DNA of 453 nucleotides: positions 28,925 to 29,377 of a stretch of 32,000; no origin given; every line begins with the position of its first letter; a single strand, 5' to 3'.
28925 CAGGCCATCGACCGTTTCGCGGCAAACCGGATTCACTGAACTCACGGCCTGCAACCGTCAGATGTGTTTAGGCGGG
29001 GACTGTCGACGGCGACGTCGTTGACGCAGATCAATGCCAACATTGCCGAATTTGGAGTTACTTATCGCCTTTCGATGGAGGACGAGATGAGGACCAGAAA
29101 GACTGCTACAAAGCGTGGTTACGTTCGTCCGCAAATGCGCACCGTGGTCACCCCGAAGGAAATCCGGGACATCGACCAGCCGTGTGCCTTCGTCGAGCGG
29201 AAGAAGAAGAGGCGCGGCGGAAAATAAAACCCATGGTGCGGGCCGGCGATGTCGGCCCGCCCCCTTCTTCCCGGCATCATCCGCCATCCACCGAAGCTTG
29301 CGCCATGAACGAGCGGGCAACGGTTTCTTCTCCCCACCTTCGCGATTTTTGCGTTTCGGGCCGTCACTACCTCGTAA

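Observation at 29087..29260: Candidate precursor: 46-aa, strongly cationic, single-Cys peptide followed by an intergenic hairpin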

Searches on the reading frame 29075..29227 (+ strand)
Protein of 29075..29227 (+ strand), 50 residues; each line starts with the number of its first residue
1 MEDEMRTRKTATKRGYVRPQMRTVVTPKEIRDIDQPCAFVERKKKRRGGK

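Call 5: search_protein_families(library=pfam, proteins=[window:29087-29227:+], max_evalue=0.01)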
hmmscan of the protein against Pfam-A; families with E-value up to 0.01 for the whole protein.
window:29087-29227:+ (46 aa): 0 families

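Call 7: search_protein_families(library=ncbifam, proteins=[window:29087-29227:+], max_evalue=0.01)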
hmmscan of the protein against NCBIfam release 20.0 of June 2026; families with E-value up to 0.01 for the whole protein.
window:29087-29227:+ (46 aa): 0 families

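Call 10: find_encoding_contigs(protein=window:29087-29227:+, flank=10000, max_places=6)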
Protein window:29087-29227:+ (46 aa): no gene with exactly this product is on record in the collection.

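Call 11: find_encoding_contigs(protein=window:29075-29227:+, flank=10000, max_places=6)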
Protein window:29075-29227:+ (50 aa): no gene with exactly this product is on record in the collection.

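Call 20: find_related_loci(query=A2, collection=genome_contigs, flank=10000)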
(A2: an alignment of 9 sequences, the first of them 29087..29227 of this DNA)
Query A2 (46 aa) in genome_contigs; peptide patterns used: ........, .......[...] (x = any residue, [..] = any of these).
77 stretches matched a pattern; 3 encode a relative of the query (tblastn E <= 1e-3); 3 distinct loci.
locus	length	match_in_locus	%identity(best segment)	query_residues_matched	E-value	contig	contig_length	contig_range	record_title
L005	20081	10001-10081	81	9-35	3e-13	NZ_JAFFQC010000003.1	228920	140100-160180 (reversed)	Desulfobulbus alkaliphilus strain DSM 24258 NODE_3_length_228920_cov_84.0153, whole genome shotgun sequence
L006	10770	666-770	54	1-35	4e-10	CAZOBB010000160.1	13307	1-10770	MAG TPA_asm: uncultured Thermodesulfobacteriota bacterium isolate binchicken_co219_329 genome assembly, contig: k141_933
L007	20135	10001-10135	64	1-42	1e-14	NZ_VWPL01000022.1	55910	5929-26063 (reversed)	Blastochloris sulfoviridis strain DSM 729 NODE_22_length_55910_cov_36.8841, whole genome shotgun sequence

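Call 26: find_related_loci(query=A2, collection=metagenome_contigs, flank=6000)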
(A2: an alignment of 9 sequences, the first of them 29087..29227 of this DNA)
Query A2 (46 aa) in metagenome_contigs; peptide patterns used: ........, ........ (x = any residue, [..] = any of these).
56 stretches matched a pattern; 5 encode a relative of the query (tblastn E <= 1e-3); 5 distinct loci.
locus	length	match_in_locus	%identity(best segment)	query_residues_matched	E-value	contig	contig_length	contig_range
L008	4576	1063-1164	65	2-35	5e-13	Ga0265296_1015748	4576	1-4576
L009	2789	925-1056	55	2-45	4e-13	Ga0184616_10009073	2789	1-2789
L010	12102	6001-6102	68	2-35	4e-13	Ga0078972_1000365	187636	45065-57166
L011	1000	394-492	71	9-43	7e-13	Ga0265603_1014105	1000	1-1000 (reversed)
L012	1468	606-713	58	9-44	3e-12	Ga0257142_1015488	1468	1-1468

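Call 30: search_protein_families(library=pfam, proteins=[L007:18054-19217:+, L007:8981-9598:+], max_evalue=0.1)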
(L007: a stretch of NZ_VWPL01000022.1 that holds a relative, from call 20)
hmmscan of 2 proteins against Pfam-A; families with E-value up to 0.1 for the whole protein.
L007:18054-19217:+ (387 aa): 4 families
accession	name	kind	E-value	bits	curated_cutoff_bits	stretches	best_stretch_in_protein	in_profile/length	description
PF13404.12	HTH_AsnC-type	-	0.0086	16.3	27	1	286-312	10-36/42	AsnC-type helix-turn-helix domain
PF13412.12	HTH_24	-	0.016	15.2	21.9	1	286-311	10-35/48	Winged helix-turn-helix DNA-binding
PF01433.26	Peptidase_M1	-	0.016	15.2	27.7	1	251-293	70-112/218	Peptidase family M1 domain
PF05299.18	Peptidase_M61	-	0.018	15.9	22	0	273-332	38-97/118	M61 glycyl aminopeptidase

L007:8981-9598:+ (205 aa): 0 families

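Call 54: search_protein_representatives(alignment_id=A3)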
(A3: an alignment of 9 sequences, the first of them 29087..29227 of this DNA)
Query: 9 sequences, 48 profile positions. Proteins with E-value up to 0.001 (for the whole library): 11; up to 1e-10: 9; up to 1e-30: 0. The best 11 are listed.
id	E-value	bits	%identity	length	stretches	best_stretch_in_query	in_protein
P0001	9.4e-26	105.3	-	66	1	1-48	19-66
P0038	5.9e-19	83.5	-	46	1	1-48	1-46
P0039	1.5e-17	79.1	-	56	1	3-46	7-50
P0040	3.4e-17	77.9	-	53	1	3-47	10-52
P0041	1.6e-15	72.5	-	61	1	8-46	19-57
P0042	7.6e-15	70.4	-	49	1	4-46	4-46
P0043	2.4e-13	65.6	-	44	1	2-40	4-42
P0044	4.8e-12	61.4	-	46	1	1-42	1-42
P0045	2.1e-11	59.4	-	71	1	2-36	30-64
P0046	1.4e-05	40.7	-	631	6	30-40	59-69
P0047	1.8e-04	37.2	-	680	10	3-18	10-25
